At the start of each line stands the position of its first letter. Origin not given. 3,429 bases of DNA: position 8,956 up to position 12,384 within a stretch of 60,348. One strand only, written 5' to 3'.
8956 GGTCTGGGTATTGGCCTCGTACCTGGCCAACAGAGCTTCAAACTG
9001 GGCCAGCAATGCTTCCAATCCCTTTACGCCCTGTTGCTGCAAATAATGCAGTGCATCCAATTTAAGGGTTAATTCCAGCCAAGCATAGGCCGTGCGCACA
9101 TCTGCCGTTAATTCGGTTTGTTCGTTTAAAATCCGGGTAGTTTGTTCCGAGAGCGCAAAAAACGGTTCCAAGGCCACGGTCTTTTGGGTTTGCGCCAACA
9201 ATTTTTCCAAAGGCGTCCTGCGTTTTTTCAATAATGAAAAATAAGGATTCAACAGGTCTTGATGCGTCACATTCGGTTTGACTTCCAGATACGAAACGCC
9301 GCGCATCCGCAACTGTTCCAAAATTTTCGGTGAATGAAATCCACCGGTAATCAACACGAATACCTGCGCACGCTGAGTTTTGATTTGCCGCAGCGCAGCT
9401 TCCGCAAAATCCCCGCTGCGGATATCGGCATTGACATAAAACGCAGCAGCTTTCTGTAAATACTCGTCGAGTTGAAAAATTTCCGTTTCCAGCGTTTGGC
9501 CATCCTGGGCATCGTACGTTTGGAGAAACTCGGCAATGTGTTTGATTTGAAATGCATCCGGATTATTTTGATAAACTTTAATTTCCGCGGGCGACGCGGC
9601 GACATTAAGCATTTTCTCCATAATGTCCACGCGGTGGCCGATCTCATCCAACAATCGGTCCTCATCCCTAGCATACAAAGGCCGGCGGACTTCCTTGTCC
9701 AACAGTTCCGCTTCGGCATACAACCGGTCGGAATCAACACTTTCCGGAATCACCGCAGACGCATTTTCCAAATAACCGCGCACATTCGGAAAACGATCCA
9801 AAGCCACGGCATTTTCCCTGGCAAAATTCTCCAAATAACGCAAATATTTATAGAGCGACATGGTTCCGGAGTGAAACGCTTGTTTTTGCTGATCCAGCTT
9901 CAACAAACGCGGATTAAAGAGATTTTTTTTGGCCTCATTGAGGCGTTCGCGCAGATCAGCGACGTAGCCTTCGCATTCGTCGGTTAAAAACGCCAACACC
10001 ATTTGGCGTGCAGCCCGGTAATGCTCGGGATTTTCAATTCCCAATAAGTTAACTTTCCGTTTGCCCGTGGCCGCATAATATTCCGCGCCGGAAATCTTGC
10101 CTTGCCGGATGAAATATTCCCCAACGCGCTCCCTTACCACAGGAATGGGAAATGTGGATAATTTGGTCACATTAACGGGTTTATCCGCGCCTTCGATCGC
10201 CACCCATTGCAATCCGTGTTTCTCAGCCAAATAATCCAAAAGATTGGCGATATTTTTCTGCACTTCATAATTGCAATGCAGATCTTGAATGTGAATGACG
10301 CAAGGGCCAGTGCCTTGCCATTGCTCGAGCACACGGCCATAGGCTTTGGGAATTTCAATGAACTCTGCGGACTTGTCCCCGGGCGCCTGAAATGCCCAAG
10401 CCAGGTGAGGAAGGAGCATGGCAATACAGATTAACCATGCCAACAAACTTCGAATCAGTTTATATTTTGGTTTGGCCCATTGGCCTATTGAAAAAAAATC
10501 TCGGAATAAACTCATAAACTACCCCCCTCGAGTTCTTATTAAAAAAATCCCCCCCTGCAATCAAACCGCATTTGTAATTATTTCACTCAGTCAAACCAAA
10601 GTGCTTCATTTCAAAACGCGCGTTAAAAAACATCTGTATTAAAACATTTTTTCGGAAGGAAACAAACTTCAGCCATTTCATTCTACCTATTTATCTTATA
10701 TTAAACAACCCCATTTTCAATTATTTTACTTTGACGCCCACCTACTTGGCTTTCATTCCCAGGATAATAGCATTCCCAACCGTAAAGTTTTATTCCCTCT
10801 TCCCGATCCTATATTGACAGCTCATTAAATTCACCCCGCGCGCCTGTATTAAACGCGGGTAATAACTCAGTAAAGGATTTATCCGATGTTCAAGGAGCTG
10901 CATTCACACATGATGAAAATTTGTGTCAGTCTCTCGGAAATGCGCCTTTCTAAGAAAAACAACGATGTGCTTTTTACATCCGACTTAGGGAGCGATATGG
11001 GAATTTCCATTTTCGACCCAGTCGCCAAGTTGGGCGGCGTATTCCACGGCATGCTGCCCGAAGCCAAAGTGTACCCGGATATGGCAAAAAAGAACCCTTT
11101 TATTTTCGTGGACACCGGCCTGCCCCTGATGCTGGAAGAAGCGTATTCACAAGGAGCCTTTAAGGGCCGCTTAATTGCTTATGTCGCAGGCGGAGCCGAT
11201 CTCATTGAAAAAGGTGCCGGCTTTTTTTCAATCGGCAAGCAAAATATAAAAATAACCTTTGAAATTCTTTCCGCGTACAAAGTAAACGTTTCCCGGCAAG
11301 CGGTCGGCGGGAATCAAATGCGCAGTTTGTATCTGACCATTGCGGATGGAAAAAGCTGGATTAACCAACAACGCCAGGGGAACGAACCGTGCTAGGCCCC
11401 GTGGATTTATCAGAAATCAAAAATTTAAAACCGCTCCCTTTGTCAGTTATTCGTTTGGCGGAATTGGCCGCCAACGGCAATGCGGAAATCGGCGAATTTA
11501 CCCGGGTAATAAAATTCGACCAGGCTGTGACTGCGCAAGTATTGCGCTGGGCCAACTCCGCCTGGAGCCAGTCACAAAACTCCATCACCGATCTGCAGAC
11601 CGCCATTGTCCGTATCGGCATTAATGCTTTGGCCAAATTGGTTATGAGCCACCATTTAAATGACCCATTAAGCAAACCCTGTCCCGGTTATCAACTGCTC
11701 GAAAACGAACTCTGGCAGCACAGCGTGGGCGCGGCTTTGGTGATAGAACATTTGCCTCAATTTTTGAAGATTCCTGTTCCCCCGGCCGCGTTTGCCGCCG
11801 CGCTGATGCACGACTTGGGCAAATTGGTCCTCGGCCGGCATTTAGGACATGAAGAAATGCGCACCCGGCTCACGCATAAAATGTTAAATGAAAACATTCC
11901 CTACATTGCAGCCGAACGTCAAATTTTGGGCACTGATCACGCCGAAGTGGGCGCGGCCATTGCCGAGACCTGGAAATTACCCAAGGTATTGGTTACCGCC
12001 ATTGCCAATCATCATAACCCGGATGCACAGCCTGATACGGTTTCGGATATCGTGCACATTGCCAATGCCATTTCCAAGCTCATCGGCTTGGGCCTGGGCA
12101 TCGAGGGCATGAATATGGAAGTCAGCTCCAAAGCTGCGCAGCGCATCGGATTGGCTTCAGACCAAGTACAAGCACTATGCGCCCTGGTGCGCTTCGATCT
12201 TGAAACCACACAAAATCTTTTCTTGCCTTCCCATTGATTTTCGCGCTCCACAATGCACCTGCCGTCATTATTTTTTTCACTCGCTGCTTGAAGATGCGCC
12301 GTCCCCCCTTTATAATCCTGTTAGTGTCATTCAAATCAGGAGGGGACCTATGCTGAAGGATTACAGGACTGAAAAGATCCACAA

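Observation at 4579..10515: Two giant ORFs are paralogues that share both ends and a membrane module but differ in cargo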

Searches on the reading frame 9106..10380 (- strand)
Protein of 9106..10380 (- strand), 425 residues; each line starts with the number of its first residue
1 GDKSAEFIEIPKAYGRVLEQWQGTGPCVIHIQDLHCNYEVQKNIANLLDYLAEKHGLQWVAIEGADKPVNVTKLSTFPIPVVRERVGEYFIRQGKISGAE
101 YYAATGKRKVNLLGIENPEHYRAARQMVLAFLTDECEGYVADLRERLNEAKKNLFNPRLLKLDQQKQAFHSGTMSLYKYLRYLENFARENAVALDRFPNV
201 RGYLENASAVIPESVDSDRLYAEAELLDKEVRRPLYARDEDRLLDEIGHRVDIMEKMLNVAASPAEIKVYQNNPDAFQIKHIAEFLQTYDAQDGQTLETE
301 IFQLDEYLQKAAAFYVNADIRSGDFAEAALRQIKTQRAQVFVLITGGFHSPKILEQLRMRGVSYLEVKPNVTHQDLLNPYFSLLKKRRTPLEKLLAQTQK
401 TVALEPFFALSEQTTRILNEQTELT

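Call 39: search_solved_structures(query=A1, max_evalue=10, show_alignments=2)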
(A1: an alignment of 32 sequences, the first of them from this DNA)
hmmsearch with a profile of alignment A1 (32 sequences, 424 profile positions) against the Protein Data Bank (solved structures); distinct sequences matched with E-value up to 10: 3.
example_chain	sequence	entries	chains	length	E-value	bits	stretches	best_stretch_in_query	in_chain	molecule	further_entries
8g4k_A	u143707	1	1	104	0.054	15.7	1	169-258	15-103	5HCS_TGFBR2_1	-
1wp1_A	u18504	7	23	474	0.18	14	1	272-338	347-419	Outer membrane protein oprM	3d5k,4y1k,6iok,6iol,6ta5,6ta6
6q0x_A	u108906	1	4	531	0.54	12.4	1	133-290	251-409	Sorting nexin MVP1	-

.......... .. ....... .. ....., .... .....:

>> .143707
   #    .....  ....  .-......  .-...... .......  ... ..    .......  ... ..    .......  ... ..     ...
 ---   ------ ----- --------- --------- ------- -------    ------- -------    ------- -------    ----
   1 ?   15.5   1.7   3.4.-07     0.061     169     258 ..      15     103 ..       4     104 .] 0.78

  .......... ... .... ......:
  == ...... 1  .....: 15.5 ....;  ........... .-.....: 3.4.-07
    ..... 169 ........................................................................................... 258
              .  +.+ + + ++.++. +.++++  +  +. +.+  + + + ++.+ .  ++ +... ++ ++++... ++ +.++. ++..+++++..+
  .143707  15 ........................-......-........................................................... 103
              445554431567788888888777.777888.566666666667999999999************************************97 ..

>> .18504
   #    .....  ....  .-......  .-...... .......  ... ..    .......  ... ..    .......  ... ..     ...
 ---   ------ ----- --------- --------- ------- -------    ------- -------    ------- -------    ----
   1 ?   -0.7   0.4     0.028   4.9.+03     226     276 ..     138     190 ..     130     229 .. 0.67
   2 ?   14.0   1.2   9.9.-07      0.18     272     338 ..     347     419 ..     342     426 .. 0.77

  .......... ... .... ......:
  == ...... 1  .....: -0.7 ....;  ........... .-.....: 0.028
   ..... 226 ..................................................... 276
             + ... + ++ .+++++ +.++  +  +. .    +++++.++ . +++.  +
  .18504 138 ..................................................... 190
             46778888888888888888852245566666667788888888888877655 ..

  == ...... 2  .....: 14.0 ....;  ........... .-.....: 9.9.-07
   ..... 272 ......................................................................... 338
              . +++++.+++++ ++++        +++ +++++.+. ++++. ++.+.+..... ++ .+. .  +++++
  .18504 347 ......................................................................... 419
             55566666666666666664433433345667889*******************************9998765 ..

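Call 40: search_protein_families(library=pfam, alignment_id=A1, max_evalue=1)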
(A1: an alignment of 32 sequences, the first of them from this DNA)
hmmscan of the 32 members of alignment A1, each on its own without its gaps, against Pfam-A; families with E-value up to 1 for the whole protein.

A. member 1, seq(425 aa): 1 family
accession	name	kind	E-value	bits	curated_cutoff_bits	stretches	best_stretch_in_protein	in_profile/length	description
PF00831.28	Ribosomal_L29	-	0.086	13.3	24.5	1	141-159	9-27/57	Ribosomal L29 protein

B. families by the number of members that match (of 32 scanned): 42 families (the first 25 are shown)
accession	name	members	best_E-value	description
PF04187.18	Cofac_haem_bdg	3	2.8e-05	Haem-binding uptake, Tiki superfamily, ChaN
PF23202.1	PAH_ZNF598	3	0.0015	ZNF598 PAH domain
PF01609.27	DDE_Tnp_1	3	0.071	Transposase DDE domain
PF17804.6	TSP_NTD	2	0.0025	Tail specific protease N-terminal domain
PF08349.16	DUF1722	2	0.051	Protein of unknown function (DUF1722)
PF07765.17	KIP1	2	0.16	KIP1-like protein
PF25826.1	DUF7952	1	0.0015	Domain of unknown function (DUF7952)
PF09128.16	RGS-like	1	0.0026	Regulator of G protein signalling-like domain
PF12174.13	RST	1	0.0027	RCD1-SRO-TAF4 (RST) plant domain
PF07506.17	RepB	1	0.0043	RepB plasmid partitioning protein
PF04055.27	Radical_SAM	1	0.0077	Radical SAM superfamily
PF08946.15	Osmo_CC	1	0.0081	Osmosensory transporter coiled coil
PF11473.13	B2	1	0.013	RNA binding protein B2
PF02698.23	DUF218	1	0.016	DUF218 domain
PF08998.16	Epsilon_antitox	1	0.022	Bacterial epsilon antitoxin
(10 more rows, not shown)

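Call 43: predict_structure(alignment_id=A1)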
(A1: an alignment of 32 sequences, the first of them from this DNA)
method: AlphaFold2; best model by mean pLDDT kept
length: 425 residues; sequences in the alignment: 32
mean_pLDDT: 87.3   pTM: 0.86
mean pLDDT of the five models: 87.3, 86.4, 86.4, 85.7, 84.6
residues with pLDDT >= 90: 287; 70-90: 89; 50-70: 31; < 50: 18
segments of 3 or more residues with pLDDT < 50: 1-4, 388-398, 423-425
pLDDT, mean of each block of 10 residues (from residue 1): 62 93 93 90 97 96 94 91 94 92 96 96 91 88 91 93 91 86 92 92 84 82 92 94 94 92 92 96 88 73 95 96 97 95 95 96 95 64 55 44 74 74 46
secondary structure, 60 per line:
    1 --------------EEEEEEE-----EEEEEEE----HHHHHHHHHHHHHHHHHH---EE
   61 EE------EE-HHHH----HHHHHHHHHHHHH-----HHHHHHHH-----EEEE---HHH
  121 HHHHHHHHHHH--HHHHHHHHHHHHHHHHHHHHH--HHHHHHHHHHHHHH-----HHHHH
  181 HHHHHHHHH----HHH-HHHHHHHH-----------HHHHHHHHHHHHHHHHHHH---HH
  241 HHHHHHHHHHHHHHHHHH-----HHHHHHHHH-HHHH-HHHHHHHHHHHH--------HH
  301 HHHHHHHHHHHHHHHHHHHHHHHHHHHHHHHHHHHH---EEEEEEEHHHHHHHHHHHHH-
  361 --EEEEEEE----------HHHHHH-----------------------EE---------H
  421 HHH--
elements in order: E15-21 E27-33 H38-55 E59-62 H72-75 H80-92 H98-105 E111-114 H118-131 H134-154 H157-170 H176-189 H198-205 H217-235 H239-258 H264-272 H274-277 H279-290 H299-336 E340-346 H347-359 E363-369 H380-385 H420-423

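Call 45: fold_search(model_id=the predicted structure, library=pdb)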
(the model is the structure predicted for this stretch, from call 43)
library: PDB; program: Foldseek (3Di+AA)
matches with E <= 10: 234; with E <= 0.001: 1
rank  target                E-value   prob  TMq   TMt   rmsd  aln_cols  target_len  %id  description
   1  6xcs_A                1.6e-04  1.00  0.24  0.25  17.4       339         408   12  Erythromycin esterase mutant EreC H289N in its open conformation (released 2021-02-17)
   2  3b55                  2.1e-03  0.94  0.23  0.24  18.6       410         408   13  Crystal structure of the Q81BN2_BACCR protein from Bacillus cereus. NESG target BcR135 (released 2007-11-06)
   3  2rad_B                2.5e-03  0.95  0.22  0.23  17.1       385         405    9  Crystal structure of the succinoglycan biosynthesis protein. Northeast structural Genomics Consortium target BcR135 (released 2007-10-02)
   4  2rad_A                3.7e-03  0.84  0.19  0.20  18.2       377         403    9  Crystal structure of the succinoglycan biosynthesis protein. Northeast structural Genomics Consortium target BcR135 (released 2007-10-02)
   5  9ix4_A                1.4e-01  0.07  0.09  0.05  17.8       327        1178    9  Cryo-EM structure of Lactobacillus casei DdmD dimer bound with DNA (released 2025-01-01)
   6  2is6_A                1.7e-01  0.12  0.17  0.12  17.7       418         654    9  Crystal structure of UvrD-DNA-ADPMgF3 ternary complex (released 2007-01-09)
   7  1qhg                  1.8e-01  0.08  0.12  0.09  22.2       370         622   12  STRUCTURE OF DNA HELICASE MUTANT WITH ADPNP (released 1999-07-13)
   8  2is6_B                3.1e-01  0.08  0.15  0.11  20.2       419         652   10  Crystal structure of UvrD-DNA-ADPMgF3 ternary complex (released 2007-01-09)
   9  4ceh_B                3.3e-01  0.15  0.19  0.09  14.6       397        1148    8  Crystal structure of AddAB with a forked DNA substrate (released 2014-03-12)
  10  2qgm                  3.4e-01  0.28  0.19  0.20  17.5       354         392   10  Crystal structure of succinoglycan biosynthesis protein at the resolution 1.7 A. Northeast Structural Genomics Consortiu (released 2007-07-24)
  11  8s2p_BBB              3.6e-01  0.09  0.09  0.20  22.3       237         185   10  Crystal structure of Borrelia burgdorferi paralogous family 12 outer surface protein BBH37 (space group p21) (released 2025-03-05)
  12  2is4_B                4.4e-01  0.10  0.18  0.14  19.3       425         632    9  Crystal structure of UvrD-DNA-ADPNP ternary complex (released 2007-01-09)
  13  4cej_B                4.4e-01  0.09  0.17  0.07  18.2       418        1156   10  Crystal structure of AddAB-DNA-ADPNP complex at 3 Angstrom resolution (released 2014-03-12)
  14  8wfd_E                4.9e-01  0.06  0.14  0.11  22.1       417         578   12  The cryo-EM structure of TdpAB in complex with AMPPNP and DNA (released 2025-01-22)
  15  9l5s_Y                5.2e-01  0.06  0.12  0.05  21.0       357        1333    8  Cryo-EM structure of the thermophile spliceosome (state B*Q1) (released 2025-03-12)
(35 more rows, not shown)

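Call 52: find_related_loci(query=A1, collection=genome_contigs, flank=10000)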
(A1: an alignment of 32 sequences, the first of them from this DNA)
Query A1 (425 aa) in genome_contigs; peptide patterns used: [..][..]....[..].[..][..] (x = any residue, [..] = any of these).
595 stretches matched a pattern (row limit reached: there are more); 573 encode a relative of the query (tblastn E <= 1e-3); the best 80 are kept; 80 distinct loci.
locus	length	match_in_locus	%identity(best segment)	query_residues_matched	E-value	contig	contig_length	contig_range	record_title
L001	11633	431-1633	46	6-406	2e-123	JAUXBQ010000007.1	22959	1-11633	MAG: candidate division FCPU426 bacterium isolate CSMAG_2803 CSMAG_2803_k117_5386843_length_22959_cov_7.0000, whole geno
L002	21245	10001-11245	45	8-422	1e-121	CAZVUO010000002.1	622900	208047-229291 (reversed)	MAG TPA_asm: uncultured bacterium isolate binchicken_co22_256 genome assembly, contig: NODE_2_length_622900_cov_785.8626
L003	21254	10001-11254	46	6-423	3e-121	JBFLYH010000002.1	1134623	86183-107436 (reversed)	MAG: candidate division FCPU426 bacterium isolate MAG080 MAG080_2, whole genome shotgun sequence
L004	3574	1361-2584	46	8-418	9e-119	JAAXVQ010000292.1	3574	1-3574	MAG: Candidatus Firestonebacteria bacterium isolate W9_Combined_metabat1_077 W9_Combined_metabat1_077_NODE_22680, whole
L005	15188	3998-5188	45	8-404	4e-115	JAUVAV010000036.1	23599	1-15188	MAG: candidate division FCPU426 bacterium isolate CSMAG_228 CSMAG_228_k127_9627601_length_23599_cov_17.5175, whole genom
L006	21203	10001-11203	43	8-408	1e-114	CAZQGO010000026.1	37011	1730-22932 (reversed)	MAG TPA_asm: uncultured bacterium isolate SRP214966_co1_238 genome assembly, contig: NODE_1518_length_37011_cov_12.14682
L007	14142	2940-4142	43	8-408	8e-114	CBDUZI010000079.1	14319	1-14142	MAG TPA_asm: uncultured bacterium isolate SRR22302359_metabat2_40 genome assembly, contig: ERZ25073601.997, whole genome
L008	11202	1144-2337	44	8-408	4e-112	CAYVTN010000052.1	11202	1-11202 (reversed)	MAG TPA_asm: uncultured bacterium isolate binchicken_co224_182 genome assembly, contig: NODE_5952_length_11202_cov_5.629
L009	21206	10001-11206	46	8-409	2e-116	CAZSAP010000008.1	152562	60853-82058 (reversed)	MAG TPA_asm: uncultured bacterium isolate binchicken_co269_236 genome assembly, contig: NODE_105_length_152562_cov_58.66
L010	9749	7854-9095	44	8-424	1e-111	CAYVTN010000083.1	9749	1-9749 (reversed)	MAG TPA_asm: uncultured bacterium isolate binchicken_co224_182 genome assembly, contig: NODE_7339_length_9749_cov_4.6104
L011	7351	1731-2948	44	8-414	5e-111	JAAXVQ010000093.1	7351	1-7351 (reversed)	MAG: Candidatus Firestonebacteria bacterium isolate W9_Combined_metabat1_077 W9_Combined_metabat1_077_NODE_6245, whole g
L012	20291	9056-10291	42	4-415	8e-110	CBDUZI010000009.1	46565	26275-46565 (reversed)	MAG TPA_asm: uncultured bacterium isolate SRR22302359_metabat2_40 genome assembly, contig: ERZ25073601.36, whole genome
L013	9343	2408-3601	43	8-405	9e-109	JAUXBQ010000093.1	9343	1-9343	MAG: candidate division FCPU426 bacterium isolate CSMAG_2803 CSMAG_2803_k117_5753361_length_9343_cov_6.0000, whole genom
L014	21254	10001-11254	43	7-424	2e-110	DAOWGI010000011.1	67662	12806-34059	MAG TPA_asm: candidate division FCPU426 bacterium isolate CSMAG_1987 CSMAG_1987_k141_2787670_length_67662_cov_17.0201, w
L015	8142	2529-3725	43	8-406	3e-106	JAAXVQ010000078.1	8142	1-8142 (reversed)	MAG: Candidatus Firestonebacteria bacterium isolate W9_Combined_metabat1_077 W9_Combined_metabat1_077_NODE_5351, whole g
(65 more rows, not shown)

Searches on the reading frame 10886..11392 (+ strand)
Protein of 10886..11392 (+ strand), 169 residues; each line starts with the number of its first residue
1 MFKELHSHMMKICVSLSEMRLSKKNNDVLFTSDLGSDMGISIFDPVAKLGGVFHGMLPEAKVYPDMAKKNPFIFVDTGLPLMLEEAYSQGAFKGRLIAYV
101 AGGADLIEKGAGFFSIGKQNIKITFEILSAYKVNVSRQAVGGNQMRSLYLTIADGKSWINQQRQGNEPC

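Call 13: search_protein_families(library=pfam, proteins=[window:10886-11392:+], max_evalue=0.001)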
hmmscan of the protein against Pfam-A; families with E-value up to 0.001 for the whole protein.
window:10886-11392:+ (169 aa): 1 family
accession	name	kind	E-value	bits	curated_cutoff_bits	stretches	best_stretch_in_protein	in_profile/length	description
PF03975.18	CheD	-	5.6e-22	78.4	25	1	56-160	1-107/108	CheD chemotactic sensory transduction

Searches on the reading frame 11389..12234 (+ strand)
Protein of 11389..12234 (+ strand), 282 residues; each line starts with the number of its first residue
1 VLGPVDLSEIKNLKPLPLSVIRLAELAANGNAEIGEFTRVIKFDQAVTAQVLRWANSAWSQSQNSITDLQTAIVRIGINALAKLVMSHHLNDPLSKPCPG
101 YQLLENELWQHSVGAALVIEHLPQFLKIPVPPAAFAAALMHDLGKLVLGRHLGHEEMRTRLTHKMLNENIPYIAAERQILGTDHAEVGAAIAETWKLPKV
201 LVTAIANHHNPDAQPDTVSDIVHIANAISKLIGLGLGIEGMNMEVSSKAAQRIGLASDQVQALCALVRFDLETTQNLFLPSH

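Call 13: search_protein_families(library=pfam, proteins=[window:11389-12234:+], max_evalue=0.001)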
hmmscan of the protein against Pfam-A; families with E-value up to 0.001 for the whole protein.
window:11389-12234:+ (282 aa): 2 families
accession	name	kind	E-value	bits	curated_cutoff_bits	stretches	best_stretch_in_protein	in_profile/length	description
PF08668.18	HDOD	-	1e-45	156.1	22.9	1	14-211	2-196/196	HDOD domain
PF01966.28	HD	-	1.9e-06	28.6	22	1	109-228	2-113/116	HD domain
